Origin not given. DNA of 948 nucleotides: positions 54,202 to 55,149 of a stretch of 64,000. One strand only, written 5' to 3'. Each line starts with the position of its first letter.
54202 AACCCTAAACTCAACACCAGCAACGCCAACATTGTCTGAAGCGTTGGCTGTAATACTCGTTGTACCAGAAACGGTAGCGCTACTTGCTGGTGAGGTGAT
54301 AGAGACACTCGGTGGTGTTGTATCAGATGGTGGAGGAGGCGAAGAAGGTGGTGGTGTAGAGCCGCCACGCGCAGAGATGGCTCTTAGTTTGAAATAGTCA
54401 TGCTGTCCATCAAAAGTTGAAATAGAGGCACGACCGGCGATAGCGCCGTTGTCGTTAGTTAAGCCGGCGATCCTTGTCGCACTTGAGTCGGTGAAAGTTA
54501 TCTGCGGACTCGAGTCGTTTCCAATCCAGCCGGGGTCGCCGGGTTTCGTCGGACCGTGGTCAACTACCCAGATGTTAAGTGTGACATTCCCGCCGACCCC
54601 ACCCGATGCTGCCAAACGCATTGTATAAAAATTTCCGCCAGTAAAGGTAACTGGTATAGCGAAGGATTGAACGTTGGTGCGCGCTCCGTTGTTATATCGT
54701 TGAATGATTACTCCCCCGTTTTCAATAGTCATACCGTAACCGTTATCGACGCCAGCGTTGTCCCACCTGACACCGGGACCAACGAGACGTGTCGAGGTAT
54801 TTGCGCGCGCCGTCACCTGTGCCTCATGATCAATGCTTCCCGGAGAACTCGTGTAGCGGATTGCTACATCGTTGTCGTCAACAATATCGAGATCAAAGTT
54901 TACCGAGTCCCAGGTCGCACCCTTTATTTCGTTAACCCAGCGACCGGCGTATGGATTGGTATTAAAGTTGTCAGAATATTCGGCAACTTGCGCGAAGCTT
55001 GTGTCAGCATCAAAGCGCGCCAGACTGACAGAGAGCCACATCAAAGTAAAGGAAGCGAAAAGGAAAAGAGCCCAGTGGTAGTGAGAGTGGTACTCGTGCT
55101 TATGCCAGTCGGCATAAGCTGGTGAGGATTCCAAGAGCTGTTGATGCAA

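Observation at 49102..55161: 2019-aa giant surface protein with internally duplicated ~380-aa modules and a C-terminal PG-binding domain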

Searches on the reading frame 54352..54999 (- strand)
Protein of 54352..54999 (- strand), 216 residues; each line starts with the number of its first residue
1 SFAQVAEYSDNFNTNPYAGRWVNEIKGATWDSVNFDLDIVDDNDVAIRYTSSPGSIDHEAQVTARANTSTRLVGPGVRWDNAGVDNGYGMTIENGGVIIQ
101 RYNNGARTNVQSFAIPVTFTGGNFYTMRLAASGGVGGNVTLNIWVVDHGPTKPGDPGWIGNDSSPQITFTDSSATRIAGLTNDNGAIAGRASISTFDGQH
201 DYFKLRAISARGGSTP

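Call 47: search_protein_families(library=ncbifam, proteins=[window:54352-54999:-], max_evalue=1)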
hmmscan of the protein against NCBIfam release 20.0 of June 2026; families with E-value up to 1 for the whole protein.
window:54352-54999:- (216 aa): 0 families

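Call 66: search_solved_structures(query=window:54352-54999:-, max_evalue=10)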
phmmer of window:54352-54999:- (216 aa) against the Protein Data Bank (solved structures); distinct sequences matched with E-value up to 10: 1.
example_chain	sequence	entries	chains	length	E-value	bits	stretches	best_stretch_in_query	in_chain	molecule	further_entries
3k1u_A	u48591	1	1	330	1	12.5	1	10-46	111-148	Beta-xylosidase, family 43 glycosyl hydrolase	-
